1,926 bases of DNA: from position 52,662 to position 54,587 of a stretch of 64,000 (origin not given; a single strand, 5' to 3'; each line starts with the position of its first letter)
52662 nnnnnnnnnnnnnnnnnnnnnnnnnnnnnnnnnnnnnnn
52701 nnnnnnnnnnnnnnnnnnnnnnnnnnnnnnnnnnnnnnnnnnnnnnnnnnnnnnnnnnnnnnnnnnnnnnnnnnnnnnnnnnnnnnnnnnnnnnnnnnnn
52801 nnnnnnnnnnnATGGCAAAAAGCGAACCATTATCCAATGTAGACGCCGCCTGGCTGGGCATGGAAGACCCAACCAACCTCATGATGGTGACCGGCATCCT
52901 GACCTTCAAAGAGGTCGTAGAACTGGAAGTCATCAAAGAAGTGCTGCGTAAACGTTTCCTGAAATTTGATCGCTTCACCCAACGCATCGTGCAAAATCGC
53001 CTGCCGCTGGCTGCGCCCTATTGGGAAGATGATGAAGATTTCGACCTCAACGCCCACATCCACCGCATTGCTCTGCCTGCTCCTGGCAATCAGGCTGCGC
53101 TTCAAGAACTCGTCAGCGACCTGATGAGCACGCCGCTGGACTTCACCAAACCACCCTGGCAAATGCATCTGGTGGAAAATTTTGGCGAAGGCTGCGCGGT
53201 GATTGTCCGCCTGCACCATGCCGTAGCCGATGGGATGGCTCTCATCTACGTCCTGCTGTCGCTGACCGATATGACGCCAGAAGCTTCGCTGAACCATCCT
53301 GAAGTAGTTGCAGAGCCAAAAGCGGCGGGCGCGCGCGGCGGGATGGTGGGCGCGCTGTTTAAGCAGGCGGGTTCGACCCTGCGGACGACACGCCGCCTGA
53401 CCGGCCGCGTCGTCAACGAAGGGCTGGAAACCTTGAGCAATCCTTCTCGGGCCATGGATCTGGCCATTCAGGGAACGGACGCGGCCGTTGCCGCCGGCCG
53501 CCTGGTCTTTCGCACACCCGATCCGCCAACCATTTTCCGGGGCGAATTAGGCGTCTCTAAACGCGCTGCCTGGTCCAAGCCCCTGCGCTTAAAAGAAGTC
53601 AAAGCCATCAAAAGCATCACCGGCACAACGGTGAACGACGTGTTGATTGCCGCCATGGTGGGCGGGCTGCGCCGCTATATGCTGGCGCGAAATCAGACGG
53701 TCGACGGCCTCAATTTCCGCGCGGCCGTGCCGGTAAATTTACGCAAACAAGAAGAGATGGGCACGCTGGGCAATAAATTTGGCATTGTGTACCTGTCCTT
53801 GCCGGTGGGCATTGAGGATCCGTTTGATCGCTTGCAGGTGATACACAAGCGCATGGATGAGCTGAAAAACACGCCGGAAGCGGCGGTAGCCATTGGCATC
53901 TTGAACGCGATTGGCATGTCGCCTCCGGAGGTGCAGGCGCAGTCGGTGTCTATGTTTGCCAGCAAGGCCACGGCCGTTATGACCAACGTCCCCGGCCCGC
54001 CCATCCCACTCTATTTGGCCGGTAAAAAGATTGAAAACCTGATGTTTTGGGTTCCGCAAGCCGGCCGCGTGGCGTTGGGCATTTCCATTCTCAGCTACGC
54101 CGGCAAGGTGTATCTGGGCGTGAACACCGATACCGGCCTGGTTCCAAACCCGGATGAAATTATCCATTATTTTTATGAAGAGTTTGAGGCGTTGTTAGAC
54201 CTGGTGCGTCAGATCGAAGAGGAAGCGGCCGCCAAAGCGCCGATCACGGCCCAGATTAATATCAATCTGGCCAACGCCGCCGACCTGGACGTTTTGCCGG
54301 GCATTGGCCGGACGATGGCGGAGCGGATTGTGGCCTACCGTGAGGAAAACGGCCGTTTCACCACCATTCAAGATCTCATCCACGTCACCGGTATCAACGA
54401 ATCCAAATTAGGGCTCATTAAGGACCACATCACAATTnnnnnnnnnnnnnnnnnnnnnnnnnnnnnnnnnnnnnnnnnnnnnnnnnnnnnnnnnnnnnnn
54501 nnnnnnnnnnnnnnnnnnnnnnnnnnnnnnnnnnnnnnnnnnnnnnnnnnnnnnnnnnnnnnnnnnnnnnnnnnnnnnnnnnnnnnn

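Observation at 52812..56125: Tandem WS/DGAT acyltransferases each fused to a ComEA-type DNA-binding helix-hairpin-helix domain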

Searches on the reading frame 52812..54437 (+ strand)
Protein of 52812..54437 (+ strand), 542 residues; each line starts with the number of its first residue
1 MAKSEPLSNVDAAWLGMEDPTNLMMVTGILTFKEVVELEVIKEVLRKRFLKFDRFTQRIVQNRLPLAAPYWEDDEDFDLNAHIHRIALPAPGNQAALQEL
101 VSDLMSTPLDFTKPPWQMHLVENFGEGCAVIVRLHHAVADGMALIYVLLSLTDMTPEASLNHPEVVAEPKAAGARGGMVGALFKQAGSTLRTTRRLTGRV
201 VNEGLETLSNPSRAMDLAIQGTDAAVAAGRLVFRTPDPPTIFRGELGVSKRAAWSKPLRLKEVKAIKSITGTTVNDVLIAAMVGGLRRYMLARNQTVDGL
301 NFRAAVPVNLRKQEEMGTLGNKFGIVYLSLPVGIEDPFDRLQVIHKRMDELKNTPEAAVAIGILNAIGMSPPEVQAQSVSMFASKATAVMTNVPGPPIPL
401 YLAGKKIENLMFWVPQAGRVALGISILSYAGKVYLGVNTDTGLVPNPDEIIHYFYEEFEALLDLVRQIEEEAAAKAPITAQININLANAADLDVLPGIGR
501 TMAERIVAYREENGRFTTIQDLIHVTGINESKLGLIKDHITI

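Call 3: search_protein_families(library=pfam, proteins=[window:52812-54437:+], max_evalue=0.01)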
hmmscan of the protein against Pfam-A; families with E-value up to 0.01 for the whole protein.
window:52812-54437:+ (542 aa): 6 families
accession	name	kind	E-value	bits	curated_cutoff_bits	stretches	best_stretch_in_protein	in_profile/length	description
PF03007.21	WS_DGAT_cat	-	2.5e-43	149.2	23.6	1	7-277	1-262/263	Wax ester synthase/diacylglycerol acyltransferase catalytic domain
PF06974.18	WS_DGAT_C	-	4.6e-41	140.7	20.7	1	320-461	2-144/145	WS/DGAT C-terminal domain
PF12836.13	HHH_3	-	1.8e-18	66.8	27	1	481-541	5-65/65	Helix-hairpin-helix motif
PF14579.12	HHH_6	-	0.00019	22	25.6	1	493-532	28-70/90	Helix-hairpin-helix motif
PF00633.29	HHH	-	0.0008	19.6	24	1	483-509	4-30/30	Helix-hairpin-helix motif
PF00668.25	Condensation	-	0.0041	16.3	30.6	0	25-148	28-151/456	Condensation domain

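Call 4: search_protein_families(library=ncbifam, proteins=[window:52812-54437:+], max_evalue=0.01)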
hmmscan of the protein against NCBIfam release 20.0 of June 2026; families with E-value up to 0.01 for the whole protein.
window:52812-54437:+ (542 aa): 4 families
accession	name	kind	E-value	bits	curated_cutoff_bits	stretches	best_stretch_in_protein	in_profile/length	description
TIGR02946.1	acyl_WS_DGAT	subfamily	5.3e-125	417.9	309.95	1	7-464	1-452/453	wax ester/triacylglycerol synthase family O-acyltransferase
TIGR01259.1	comE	subfamily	6.6e-17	61.6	152.35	1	448-542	31-120/120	comEA protein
TIGR00426.1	TIGR00426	subfamily_domain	5.7e-16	58.3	53.1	1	480-542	6-69/69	competence protein ComEA helix-hairpin-helix repeat region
TIGR01405.1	polC_Gram_pos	equivalog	0.0065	14.2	1043.45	1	493-538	1151-1195/1211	DNA polymerase III subunit alpha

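Call 67: list_cluster_members(proteins=[window:52812-54437:+, window:54479-56122:+])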
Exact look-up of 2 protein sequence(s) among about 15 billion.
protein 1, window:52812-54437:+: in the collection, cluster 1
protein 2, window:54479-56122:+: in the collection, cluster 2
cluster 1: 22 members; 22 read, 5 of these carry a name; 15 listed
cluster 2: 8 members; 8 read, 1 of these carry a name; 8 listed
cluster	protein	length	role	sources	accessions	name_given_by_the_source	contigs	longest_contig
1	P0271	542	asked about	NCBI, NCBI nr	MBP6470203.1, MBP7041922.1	MAG: wax ester/triacylglycerol synthase family O-acyltransferase [Chloroflexi bacterium] | wax ester/triacylglycerol synthase family O-acyltransferase [Chloroflexota bacterium]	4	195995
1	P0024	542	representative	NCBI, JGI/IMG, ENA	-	-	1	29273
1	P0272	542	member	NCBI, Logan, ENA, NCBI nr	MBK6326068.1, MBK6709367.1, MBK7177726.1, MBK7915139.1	MAG: wax ester/triacylglycerol synthase family O-acyltransferase [Chloroflexi bacterium] | wax ester/triacylglycerol synthase family O-acyltransferase [Chloroflexota bacterium]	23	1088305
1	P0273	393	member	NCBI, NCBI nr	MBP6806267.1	MAG: DUF1298 domain-containing protein, partial [Chloroflexi bacterium] | DUF1298 domain-containing protein [Chloroflexota bacterium]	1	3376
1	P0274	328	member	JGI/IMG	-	WS/DGAT/MGAT family acyltransferase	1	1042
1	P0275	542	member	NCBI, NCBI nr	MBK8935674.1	MAG: wax ester/triacylglycerol synthase family O-acyltransferase [Chloroflexi bacterium] | wax ester/triacylglycerol synthase family O-acyltransferase [Chloroflexota bacterium]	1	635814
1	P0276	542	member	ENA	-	-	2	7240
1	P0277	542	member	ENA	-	-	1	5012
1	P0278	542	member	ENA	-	-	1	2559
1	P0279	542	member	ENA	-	-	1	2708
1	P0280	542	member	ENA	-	-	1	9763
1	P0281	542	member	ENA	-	-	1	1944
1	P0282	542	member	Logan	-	-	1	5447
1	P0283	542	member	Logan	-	-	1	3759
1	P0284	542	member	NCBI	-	-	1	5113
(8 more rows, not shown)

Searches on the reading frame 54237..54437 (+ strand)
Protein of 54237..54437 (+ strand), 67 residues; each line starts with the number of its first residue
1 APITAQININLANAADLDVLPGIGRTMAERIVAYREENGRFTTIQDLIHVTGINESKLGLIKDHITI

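Call 10: search_protein_families(library=pfam, proteins=[window:54237-54437:+], max_evalue=1)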
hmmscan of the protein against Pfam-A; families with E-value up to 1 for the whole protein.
seq(67 aa): 12 families
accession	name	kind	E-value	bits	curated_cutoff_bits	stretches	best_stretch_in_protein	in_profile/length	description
PF12836.13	HHH_3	-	4.4e-20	72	27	1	6-66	5-65/65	Helix-hairpin-helix motif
PF00633.29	HHH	-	5e-06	26.5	24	1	8-34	4-30/30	Helix-hairpin-helix motif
PF14579.12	HHH_6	-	2.7e-05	24.7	25.6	1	18-57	28-70/90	Helix-hairpin-helix motif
PF14520.12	HHH_5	-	0.0039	18.1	27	1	12-32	32-52/57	Helix-hairpin-helix domain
PF03934.19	T2SSK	-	0.0045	17.8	24.2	1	7-51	1-45/63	Type II secretion system (T2SS), protein K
PF02371.22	Transposase_20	-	0.0069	17.2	21.3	1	17-54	4-41/87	Transposase IS116/IS110/IS902 family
PF04919.18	DUF655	-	0.0074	16.7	22.2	1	16-55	117-156/181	Protein of unknown function (DUF655)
PF14716.13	HHH_8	-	0.018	15.8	30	1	10-36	43-69/73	Helix-hairpin-helix domain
PF12826.13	HHH_2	-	0.031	14.9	27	1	9-38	29-58/64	Helix-hairpin-helix motif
PF06514.17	PsbU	-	0.035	14.6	24.5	1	5-62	13-66/93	Photosystem II 12 kDa extrinsic protein (PsbU)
PF21176.3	RecR_HhH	-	0.084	13.1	27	1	16-32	7-23/45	RecR, helix-hairpin-helix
PF09373.15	PMBR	-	0.25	11.9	24.9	1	27-40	13-26/33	Pseudomurein-binding repeat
